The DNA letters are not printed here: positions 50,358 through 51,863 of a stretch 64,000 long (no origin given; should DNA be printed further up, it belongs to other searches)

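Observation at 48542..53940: Six-gene cluster: zinc-ribbon/TPR - unknown - anchored YidD-like - YdjI-like SPFH/SHOCT - 4-TM protein - five-zinc-ribbon protein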

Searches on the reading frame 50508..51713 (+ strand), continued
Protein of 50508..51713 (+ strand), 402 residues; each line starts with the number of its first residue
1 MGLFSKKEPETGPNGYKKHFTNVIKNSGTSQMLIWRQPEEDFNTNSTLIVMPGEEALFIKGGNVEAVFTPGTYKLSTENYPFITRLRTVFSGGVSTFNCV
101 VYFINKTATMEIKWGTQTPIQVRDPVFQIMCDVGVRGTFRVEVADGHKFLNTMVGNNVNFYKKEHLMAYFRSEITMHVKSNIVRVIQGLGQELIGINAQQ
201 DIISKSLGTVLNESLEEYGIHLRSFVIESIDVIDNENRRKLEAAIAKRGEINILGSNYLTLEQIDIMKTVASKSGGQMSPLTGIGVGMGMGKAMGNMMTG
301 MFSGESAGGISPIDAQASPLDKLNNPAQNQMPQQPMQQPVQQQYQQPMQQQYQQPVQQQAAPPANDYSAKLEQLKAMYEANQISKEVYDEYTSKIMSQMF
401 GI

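Call 36: search_solved_structures(query=L003:2562-5201:+, max_evalue=0.01)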
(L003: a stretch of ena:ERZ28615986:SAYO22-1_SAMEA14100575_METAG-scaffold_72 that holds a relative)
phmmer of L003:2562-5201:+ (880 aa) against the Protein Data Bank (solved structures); distinct sequences matched with E-value up to 0.01: 4.
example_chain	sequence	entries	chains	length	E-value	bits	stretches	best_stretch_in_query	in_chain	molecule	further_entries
4d2i_A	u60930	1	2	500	2.1e-11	45.7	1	586-737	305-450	HERA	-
9x1l_A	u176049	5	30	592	1e-06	30.2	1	631-742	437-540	DNA helicase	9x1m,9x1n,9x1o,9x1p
8wiv_A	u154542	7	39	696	2.9e-05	25.5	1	622-744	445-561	Helicase HerA central domain-containing protein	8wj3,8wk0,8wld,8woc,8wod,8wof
8j4u_M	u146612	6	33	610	0.0057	17.9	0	610-743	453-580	Nucleoside triphosphate hydrolase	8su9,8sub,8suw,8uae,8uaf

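Call 59: find_homologous_proteins(query=A6, max_evalue=0.00001)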
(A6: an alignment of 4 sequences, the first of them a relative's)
Query A6 (4 sequences) (880 aa, profile of the alignment): 1965 proteins with E <= 0.00001 among 8000 candidates; the best 120 are listed.
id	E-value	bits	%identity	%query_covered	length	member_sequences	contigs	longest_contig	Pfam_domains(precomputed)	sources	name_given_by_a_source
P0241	0.0e+0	1749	61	99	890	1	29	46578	PF01935.24,PF01580.25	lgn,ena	-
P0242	0.0e+0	1749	61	99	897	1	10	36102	PF01935.24,PF01580.25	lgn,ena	-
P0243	0.0e+0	1749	65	100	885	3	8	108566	PF01935.24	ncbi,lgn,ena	-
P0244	0.0e+0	1749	61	99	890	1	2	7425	PF01935.24,PF01580.25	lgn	-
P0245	0.0e+0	1749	61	99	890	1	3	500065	PF01935.24,PF01580.25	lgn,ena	-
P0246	0.0e+0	1749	61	99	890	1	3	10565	PF01935.24,PF01580.25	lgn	-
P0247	0.0e+0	1749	61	99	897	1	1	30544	PF01935.24,PF01580.25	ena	-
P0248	0.0e+0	1748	61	99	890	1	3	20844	PF01935.24,PF01580.25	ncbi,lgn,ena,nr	ncbi:MAG TPA: ATP-binding protein [Candidatus Mediterraneibacter intestinavium]|nr:ATP-binding prote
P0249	0.0e+0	1748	61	99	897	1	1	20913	PF01935.24,PF01580.25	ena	-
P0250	0.0e+0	1748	61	99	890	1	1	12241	PF01935.24,PF01580.25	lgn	-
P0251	0.0e+0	1748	61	99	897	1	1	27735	PF01935.24,PF01580.25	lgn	-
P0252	0.0e+0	1748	61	99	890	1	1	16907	PF01935.24,PF01580.25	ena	-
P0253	0.0e+0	1747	61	99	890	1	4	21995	PF01935.24,PF01580.25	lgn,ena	-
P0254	0.0e+0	1747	61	99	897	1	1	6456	PF01935.24,PF01580.25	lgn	-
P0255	0.0e+0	1747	61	99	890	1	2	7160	PF01935.24,PF01580.25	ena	-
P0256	0.0e+0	1747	61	99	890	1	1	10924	PF01935.24,PF01580.25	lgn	-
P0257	0.0e+0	1747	61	99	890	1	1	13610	PF01935.24,PF01580.25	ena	-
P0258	0.0e+0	1746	61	99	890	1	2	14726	PF01935.24,PF01580.25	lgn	-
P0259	0.0e+0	1746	61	99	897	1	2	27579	PF01935.24,PF01580.25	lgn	-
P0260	0.0e+0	1746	61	99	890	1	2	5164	PF01935.24,PF01580.25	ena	-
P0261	0.0e+0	1746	61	99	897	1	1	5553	PF01935.24,PF01580.25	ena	-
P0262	0.0e+0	1746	61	99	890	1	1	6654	PF01935.24,PF01580.25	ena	-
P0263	0.0e+0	1746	61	99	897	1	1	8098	PF01935.24,PF01580.25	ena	-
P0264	0.0e+0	1746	61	99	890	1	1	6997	PF01935.24,PF01580.25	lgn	-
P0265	0.0e+0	1746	61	99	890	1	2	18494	PF01935.24,PF01580.25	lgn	-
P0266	0.0e+0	1746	61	99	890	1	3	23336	PF01935.24,PF01580.25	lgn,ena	-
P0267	0.0e+0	1746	61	99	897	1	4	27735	PF01935.24,PF01580.25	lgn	-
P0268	0.0e+0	1746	61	99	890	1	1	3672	PF01935.24,PF01580.25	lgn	-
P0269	0.0e+0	1746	61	99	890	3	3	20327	PF01935.24,PF01580.25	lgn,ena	-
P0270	0.0e+0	1746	61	99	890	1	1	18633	PF01935.24,PF01580.25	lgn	-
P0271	0.0e+0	1746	61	99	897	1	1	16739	PF01935.24,PF01580.25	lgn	-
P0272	0.0e+0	1745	61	99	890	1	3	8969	PF01935.24,PF01580.25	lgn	-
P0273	0.0e+0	1745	61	99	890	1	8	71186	PF01935.24,PF01580.25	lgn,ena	-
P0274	0.0e+0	1745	61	99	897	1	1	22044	PF01935.24,PF01580.25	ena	-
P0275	0.0e+0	1744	61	99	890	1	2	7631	PF01935.24,PF01580.25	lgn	-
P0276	0.0e+0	1744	61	99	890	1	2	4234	PF01935.24,PF01580.25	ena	-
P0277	0.0e+0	1744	61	99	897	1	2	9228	PF01935.24,PF01580.25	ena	-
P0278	0.0e+0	1744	61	99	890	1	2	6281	PF01935.24,PF01580.25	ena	-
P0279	0.0e+0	1743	61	99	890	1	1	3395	PF01935.24,PF01580.25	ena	-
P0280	0.0e+0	1743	61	99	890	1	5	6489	PF01935.24,PF01580.25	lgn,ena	-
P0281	0.0e+0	1743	61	99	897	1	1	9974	PF01935.24,PF01580.25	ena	-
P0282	0.0e+0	1743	61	99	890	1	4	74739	PF01935.24,PF01580.25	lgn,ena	-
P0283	0.0e+0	1743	61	99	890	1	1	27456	PF01935.24,PF01580.25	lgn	-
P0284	0.0e+0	1743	61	99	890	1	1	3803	PF01935.24,PF01580.25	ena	-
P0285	0.0e+0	1742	61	99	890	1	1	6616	PF01935.24,PF01580.25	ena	-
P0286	0.0e+0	1741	61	99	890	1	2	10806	PF01935.24,PF01580.25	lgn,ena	-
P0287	0.0e+0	1740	61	99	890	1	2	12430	PF01935.24,PF01580.25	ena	-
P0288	0.0e+0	1740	61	99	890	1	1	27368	PF01935.24,PF01580.25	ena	-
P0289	0.0e+0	1739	61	99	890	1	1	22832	PF01935.24,PF01580.25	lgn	-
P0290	0.0e+0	1739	61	99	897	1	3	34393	PF01935.24,PF01580.25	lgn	-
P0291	0.0e+0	1739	61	99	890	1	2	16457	PF01935.24,PF01580.25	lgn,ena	-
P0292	0.0e+0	1739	61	99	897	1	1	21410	PF01935.24,PF01580.25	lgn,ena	-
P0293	0.0e+0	1738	61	99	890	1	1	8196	PF01935.24,PF01580.25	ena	-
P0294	0.0e+0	1738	61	99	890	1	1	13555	PF01935.24,PF01580.25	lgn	-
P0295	0.0e+0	1737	61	99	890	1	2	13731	PF01935.24,PF01580.25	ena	-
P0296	0.0e+0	1736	61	99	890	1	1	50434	PF01935.24,PF01580.25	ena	-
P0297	0.0e+0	1736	61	99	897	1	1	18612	PF01935.24,PF01580.25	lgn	-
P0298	0.0e+0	1735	61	99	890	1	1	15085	PF01935.24,PF01580.25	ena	-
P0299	0.0e+0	1734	61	99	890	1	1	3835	PF01935.24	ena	-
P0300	0.0e+0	1732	100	100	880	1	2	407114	PF01935.24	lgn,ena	-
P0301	0.0e+0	1722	99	100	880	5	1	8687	PF01935.24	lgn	-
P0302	0.0e+0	1719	61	100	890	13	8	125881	PF01935.24,PF01580.25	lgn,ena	-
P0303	0.0e+0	1719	99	100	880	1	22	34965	PF01935.24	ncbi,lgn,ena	-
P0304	0.0e+0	1718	58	100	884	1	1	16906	PF01935.24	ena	-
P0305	0.0e+0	1717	99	100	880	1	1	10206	PF01935.24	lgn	-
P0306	0.0e+0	1716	99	100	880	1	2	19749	PF01935.24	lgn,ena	-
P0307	0.0e+0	1694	61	99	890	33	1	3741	PF01935.24,PF01580.25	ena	-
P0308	0.0e+0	1687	92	100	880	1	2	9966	PF01935.24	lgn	-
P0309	0.0e+0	1686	92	100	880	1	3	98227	PF01935.24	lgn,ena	-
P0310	0.0e+0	1685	92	100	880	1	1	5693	PF01935.24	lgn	-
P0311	0.0e+0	1680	92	100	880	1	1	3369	PF01935.24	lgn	-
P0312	0.0e+0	1669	66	100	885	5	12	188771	PF01935.24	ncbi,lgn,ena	-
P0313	0.0e+0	1667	66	100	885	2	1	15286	PF01935.24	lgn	-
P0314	0.0e+0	1666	60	99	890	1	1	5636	PF01935.24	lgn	-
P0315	0.0e+0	1661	61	99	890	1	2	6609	PF01935.24,PF01580.25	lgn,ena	-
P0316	0.0e+0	1661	66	100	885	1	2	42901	PF01935.24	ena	-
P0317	0.0e+0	1656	60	100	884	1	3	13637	PF01935.24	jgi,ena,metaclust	metaclust:\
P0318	0.0e+0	1650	87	100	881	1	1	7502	PF01935.24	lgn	-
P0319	0.0e+0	1649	87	100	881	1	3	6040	PF01935.24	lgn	-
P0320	0.0e+0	1648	87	100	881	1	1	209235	PF01935.24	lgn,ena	-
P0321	0.0e+0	1648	86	100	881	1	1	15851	PF01935.24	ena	-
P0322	0.0e+0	1648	87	100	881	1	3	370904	PF01935.24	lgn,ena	-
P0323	0.0e+0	1648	87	100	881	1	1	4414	PF01935.24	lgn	-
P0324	0.0e+0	1648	87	100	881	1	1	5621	PF01935.24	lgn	-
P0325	0.0e+0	1648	87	100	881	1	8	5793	PF01935.24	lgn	-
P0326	0.0e+0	1647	87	100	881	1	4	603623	PF01935.24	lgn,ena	-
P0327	0.0e+0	1647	87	100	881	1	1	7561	PF01935.24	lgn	-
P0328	0.0e+0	1647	87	100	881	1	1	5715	PF01935.24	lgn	-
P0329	0.0e+0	1647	87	100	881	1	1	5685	PF01935.24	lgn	-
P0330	0.0e+0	1647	87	100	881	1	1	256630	PF01935.24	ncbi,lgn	-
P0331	0.0e+0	1647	87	100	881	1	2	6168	PF01935.24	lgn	-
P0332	0.0e+0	1647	87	100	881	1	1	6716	PF01935.24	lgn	-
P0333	0.0e+0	1647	87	100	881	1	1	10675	PF01935.24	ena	-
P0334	0.0e+0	1647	87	100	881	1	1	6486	PF01935.24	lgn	-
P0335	0.0e+0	1646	87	100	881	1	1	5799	PF01935.24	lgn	-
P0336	0.0e+0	1646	87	100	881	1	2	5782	PF01935.24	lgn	-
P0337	0.0e+0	1646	86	100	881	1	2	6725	PF01935.24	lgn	-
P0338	0.0e+0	1646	86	100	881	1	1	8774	PF01935.24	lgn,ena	-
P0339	0.0e+0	1646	86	100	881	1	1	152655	PF01935.24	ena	-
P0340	0.0e+0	1645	86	100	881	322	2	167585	PF01935.24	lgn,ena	-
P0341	0.0e+0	1645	87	100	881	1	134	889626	PF01935.24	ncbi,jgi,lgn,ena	-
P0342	0.0e+0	1645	86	100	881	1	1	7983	PF01935.24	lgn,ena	-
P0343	0.0e+0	1645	86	100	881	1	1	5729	PF01935.24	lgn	-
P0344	0.0e+0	1645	87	100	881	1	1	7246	PF01935.24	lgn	-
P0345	0.0e+0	1645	86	100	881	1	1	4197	PF01935.24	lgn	-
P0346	0.0e+0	1645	87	100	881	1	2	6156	PF01935.24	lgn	-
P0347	0.0e+0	1645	87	100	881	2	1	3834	PF01935.24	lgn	-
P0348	0.0e+0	1645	87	100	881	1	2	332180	PF01935.24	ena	-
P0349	0.0e+0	1645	86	100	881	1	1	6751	PF01935.24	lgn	-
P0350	0.0e+0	1644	86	100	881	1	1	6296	PF01935.24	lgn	-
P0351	0.0e+0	1644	87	100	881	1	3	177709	PF01935.24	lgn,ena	-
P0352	0.0e+0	1644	87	100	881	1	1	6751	PF01935.24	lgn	-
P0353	0.0e+0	1644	87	100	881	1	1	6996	PF01935.24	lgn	-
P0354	0.0e+0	1644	87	100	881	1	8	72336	PF01935.24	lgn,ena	-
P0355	0.0e+0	1644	86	100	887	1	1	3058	PF01935.24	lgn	-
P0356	0.0e+0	1644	87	100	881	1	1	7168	PF01935.24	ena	-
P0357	0.0e+0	1644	87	100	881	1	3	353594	PF01935.24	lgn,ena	-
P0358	0.0e+0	1644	86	100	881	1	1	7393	PF01935.24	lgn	-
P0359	0.0e+0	1644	87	100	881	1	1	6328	PF01935.24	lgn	-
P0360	0.0e+0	1644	86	100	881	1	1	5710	PF01935.24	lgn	-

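Call 61: find_encoding_contigs(protein=P0062, flank=6000, max_places=1)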
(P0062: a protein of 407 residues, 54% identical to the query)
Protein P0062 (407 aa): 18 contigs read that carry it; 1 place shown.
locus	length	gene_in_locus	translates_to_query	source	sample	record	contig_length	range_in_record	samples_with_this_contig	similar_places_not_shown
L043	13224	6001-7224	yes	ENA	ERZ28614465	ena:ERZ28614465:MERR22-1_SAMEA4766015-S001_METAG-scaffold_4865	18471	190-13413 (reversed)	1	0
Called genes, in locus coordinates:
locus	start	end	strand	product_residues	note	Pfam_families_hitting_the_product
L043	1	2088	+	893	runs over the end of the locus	PF01935:DUF87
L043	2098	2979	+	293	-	-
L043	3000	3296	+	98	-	-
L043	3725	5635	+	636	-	-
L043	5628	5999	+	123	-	-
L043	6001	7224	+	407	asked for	PF13421:Band_7_1, PF01145:Band_7 (weak), PF13240:Zn_Ribbon_1 (weak), PF13248:Zn_ribbon_3 (faint), PF12773:DZR, PF13240:Zn_Ribbon_1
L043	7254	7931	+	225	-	-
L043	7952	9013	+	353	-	PF13308:YARHG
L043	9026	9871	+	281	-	PF20187:DUF6550 (faint), PF25302:NADase_transloc, PF00754:F5_F8_type_C (weak)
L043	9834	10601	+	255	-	PF01427:Peptidase_M15, PF02557:VanY (weak)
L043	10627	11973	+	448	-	PF00059:Lectin_C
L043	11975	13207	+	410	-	PF00933:Glyco_hydro_3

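Call 62: find_encoding_contigs(protein=P0078, flank=6000, max_places=1)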
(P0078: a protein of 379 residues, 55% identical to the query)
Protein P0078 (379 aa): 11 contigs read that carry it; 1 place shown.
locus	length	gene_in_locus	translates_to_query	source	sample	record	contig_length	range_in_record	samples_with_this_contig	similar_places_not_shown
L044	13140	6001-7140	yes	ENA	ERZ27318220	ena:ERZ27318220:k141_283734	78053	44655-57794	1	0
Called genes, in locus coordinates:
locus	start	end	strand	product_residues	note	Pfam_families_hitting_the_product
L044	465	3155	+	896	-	PF01935:DUF87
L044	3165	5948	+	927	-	-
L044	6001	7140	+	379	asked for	PF13421:Band_7_1, PF01145:Band_7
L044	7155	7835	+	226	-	-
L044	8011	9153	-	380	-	PF14659:Phage_int_SAM_3, PF22022:Phage_int_M (weak), PF00589:Phage_integrase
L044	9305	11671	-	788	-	PF18555:MobL, PF08238:Sel1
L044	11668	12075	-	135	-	-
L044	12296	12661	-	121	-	PF13730:HTH_36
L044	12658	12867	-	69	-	PF12728:HTH_17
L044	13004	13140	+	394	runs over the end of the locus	PF19553:DUF6076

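Call 63: find_encoding_contigs(protein=P0094, flank=6000, max_places=1)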
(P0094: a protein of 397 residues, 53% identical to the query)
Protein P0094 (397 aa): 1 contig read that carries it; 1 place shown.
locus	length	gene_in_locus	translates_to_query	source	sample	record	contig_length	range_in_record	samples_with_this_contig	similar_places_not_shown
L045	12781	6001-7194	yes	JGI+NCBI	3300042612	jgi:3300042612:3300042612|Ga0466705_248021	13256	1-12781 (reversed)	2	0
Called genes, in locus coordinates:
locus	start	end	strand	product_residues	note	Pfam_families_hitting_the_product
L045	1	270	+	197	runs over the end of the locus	PF13248:Zn_ribbon_3 (faint)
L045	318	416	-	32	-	-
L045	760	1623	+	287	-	-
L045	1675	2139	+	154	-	PF01809:YidD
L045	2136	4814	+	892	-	PF01935:DUF87 (weak)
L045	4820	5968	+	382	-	-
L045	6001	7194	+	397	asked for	PF13421:Band_7_1, PF09851:SHOCT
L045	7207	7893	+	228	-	-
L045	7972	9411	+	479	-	PF13354:Beta-lactamase2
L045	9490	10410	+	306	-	PF13354:Beta-lactamase2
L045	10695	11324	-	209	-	PF00239:Resolvase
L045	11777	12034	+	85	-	PF02604:PhdYeFM_antitox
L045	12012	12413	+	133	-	PF01850:PIN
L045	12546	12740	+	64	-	-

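Call 64: search_protein_families(library=padloc, max_evalue=0.01, proteins=[L003:2562-5201:+, L003:5215-6744:+, L001:5120-6763:+, L044:3165-5945:+, L045:4820-5965:+, L045:2136-4811:+, L043:3725-5632:+, L043:2098-2976:+])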
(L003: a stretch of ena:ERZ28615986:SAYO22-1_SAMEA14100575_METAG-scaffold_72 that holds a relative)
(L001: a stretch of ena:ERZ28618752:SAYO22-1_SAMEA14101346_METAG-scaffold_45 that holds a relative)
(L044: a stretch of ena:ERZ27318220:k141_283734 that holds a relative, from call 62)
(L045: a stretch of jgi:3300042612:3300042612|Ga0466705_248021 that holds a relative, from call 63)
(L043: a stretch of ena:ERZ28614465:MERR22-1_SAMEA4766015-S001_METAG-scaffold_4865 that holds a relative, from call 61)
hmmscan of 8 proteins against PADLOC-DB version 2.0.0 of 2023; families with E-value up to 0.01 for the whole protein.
L003:2562-5201:+ (880 aa): 9 families
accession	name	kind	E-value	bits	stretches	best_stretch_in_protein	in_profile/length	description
PDLC04140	mad8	-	2e-17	61.7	1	403-738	26-290/314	mads_8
PDLC04105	HerA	-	1.9e-14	51.1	2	630-734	421-522/576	-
PDLC04100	HerA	-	1.3e-12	45.2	1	629-746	441-554/580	-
PDLC02185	HerA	-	1.4e-12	45.2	2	626-739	444-553/585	-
PDLC01055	HerA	-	1.5e-09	35.2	2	379-449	135-202/532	Type III coevolved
PDLC04098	HerA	-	4.8e-08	30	1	626-711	525-609/686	-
PDLC04103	HerA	-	5.6e-08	29.6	1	630-741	443-550/579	-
PDLC04106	HerA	-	1.5e-07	28.4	1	630-742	513-623/667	-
PDLC04104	HerA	-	2.1e-05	21.4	1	630-713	222-301/379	-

L003:5215-6744:+ (510 aa): 0 families

L001:5120-6763:+ (548 aa): 0 families

L044:3165-5945:+ (927 aa): 0 families

L045:4820-5965:+ (382 aa): 0 families

L045:2136-4811:+ (892 aa): 14 families
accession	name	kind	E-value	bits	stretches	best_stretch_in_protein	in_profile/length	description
PDLC04140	mad8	-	1.7e-18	65.2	1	415-749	27-290/314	mads_8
PDLC04105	HerA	-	1e-12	45.5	1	641-745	421-522/576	-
PDLC04100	HerA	-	7.5e-12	42.7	1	640-754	441-551/580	-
PDLC02185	HerA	-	2.2e-11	41.2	1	639-751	446-554/585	-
PDLC04103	HerA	-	4.9e-07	26.5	1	677-747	474-545/579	-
PDLC04106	HerA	-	6.2e-07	26.3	1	641-729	513-598/667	-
PDLC04104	HerA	-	1.2e-06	25.6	1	641-722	222-299/379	-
PDLC04098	HerA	-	1.4e-06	25.2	1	635-722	523-609/686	-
PDLC01055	HerA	-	7.4e-06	23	0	411-460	153-202/532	Type III coevolved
PDLC02188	HerA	-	0.00015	18.7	1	642-745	431-529/578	-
PDLC04102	HerA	-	0.00062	16.2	1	631-747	493-608/654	-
PDLC02684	DndH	-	0.0017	13.9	1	385-695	1335-1640/1715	DndH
PDLC02685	DndH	-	0.0056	12.4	1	415-692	1334-1600/1678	DndH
PDLC04097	HerA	-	0.0081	12.8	0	620-744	452-578/618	-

L043:3725-5632:+ (636 aa): 0 families

L043:2098-2976:+ (293 aa): 0 families
